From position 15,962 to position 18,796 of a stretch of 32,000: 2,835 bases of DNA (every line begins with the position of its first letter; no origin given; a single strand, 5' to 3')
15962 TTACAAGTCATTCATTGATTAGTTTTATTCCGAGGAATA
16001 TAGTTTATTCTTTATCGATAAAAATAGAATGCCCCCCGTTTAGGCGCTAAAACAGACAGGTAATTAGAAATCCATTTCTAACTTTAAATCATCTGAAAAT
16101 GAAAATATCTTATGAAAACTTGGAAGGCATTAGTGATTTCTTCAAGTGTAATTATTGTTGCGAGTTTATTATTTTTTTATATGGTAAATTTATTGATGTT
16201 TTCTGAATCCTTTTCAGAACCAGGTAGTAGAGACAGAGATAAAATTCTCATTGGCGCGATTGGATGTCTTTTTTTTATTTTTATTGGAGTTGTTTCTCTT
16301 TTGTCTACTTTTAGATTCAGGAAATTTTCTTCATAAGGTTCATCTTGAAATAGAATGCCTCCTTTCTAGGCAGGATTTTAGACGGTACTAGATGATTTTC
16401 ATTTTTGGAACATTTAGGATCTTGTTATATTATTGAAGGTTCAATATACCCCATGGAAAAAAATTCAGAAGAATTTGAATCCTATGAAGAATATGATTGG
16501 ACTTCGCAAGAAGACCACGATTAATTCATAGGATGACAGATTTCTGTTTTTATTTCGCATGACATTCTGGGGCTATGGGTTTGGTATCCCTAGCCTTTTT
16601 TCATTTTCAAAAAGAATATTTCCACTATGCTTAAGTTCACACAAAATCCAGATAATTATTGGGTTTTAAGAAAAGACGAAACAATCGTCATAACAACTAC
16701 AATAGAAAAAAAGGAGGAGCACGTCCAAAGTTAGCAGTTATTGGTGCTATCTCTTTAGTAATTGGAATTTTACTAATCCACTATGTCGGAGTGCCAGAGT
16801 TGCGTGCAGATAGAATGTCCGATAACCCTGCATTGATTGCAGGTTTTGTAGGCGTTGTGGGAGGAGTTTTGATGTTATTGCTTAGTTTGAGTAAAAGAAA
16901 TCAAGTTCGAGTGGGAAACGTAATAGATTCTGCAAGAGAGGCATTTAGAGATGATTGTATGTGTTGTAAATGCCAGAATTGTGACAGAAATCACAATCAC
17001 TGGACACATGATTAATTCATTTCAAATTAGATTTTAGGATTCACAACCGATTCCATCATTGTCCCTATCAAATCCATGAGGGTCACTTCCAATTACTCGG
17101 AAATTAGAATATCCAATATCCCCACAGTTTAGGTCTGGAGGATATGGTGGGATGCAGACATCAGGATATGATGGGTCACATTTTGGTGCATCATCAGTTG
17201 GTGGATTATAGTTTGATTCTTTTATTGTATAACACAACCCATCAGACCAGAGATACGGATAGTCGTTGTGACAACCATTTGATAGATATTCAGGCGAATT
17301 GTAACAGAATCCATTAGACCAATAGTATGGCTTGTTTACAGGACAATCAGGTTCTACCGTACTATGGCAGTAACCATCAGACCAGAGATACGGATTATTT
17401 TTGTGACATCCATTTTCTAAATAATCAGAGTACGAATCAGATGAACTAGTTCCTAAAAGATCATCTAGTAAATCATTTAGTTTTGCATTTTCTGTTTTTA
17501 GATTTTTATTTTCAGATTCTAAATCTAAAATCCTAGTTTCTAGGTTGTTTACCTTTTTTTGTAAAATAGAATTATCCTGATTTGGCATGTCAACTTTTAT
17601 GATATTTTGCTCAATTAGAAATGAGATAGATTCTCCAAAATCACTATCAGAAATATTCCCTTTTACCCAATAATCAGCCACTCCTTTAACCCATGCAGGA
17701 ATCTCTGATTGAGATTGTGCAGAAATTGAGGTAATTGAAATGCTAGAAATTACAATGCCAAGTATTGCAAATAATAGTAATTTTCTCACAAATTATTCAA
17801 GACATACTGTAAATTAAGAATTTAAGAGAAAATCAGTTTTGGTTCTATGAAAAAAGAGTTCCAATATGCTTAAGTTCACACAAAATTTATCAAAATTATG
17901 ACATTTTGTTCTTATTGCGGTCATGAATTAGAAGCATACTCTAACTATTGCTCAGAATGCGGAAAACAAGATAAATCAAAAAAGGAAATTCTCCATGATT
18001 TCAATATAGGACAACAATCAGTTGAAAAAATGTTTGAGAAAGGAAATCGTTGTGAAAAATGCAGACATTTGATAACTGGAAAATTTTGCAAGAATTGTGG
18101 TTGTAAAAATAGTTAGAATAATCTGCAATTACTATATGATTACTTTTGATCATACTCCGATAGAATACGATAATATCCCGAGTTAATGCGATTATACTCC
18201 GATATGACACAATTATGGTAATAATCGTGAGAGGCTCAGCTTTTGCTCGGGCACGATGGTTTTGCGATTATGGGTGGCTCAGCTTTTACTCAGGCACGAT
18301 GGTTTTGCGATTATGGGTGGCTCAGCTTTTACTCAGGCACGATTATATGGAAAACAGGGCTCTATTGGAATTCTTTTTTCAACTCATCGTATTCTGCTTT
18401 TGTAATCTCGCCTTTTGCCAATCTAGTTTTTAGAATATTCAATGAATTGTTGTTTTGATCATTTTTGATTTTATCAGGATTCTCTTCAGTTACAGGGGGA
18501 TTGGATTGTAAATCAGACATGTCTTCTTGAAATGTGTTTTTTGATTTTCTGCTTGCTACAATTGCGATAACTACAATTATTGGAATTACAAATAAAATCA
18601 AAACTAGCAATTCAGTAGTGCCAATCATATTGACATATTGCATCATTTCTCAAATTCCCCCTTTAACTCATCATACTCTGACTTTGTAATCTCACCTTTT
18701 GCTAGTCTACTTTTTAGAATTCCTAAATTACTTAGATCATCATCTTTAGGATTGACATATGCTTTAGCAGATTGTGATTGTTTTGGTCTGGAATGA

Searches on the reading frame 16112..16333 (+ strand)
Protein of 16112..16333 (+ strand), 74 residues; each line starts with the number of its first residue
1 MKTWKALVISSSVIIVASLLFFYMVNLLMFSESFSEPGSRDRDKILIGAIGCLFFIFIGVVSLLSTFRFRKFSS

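Call 44: search_protein_families(library=pfam, proteins=[window:16112-16333:+], max_evalue=0.01)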
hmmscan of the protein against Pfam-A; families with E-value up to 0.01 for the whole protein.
window:16112-16333:+ (74 aa): 0 families

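Call 47: find_encoding_contigs(protein=window:16112-16333:+, flank=10000, max_places=10)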
Protein window:16112-16333:+ (74 aa): no gene with exactly this product is on record in the collection.

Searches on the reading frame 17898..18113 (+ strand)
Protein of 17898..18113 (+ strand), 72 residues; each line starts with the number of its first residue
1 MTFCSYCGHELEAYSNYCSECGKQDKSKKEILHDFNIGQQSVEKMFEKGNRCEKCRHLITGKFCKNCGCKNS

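Call 44: search_protein_families(library=pfam, proteins=[window:17898-18113:+], max_evalue=0.01)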
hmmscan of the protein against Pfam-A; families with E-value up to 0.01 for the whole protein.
window:17898-18113:+ (72 aa): 8 families
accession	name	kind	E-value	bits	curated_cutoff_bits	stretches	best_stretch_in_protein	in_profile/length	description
PF13240.11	Zn_Ribbon_1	-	4.5e-06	26.7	25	1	3-23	1-21/23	zinc-ribbon domain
PF12773.13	DZR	-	8.4e-06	26.3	27.3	1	4-68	1-45/45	Double zinc ribbon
PF17032.10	Zn_ribbon_15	-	0.00018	22.7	28.9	0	2-22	53-73/73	zinc-ribbon family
PF18551.6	TackOD1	-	0.00035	20.6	32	1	2-57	75-132/188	Thaumarchaeal output domain 1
PF03660.19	PHF5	-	0.00069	20.2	26.7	1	4-48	58-102/104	PHF5-like protein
PF18912.6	DZR_2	-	0.0014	18.9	27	0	2-25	22-46/56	Double zinc ribbon domain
PF07754.17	HVO_2753_ZBP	-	0.0068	16.6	33.2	0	51-68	29-46/46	Small zinc finger protein HVO_2753-like, Zn-binding pocket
PF13248.11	Zn_ribbon_3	-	0.009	15.9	27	1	2-23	3-24/26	zinc-ribbon domain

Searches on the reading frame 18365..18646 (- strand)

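Call 44: search_protein_families(library=pfam, proteins=[window:18365-18646:-], max_evalue=0.01)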
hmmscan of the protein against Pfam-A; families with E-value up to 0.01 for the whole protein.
window:18365-18646:- (94 aa): 1 family
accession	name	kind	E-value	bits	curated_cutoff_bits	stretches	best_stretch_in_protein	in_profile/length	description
PF09851.14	SHOCT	-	1.7e-07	31.2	27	1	69-92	3-26/28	Short C-terminal domain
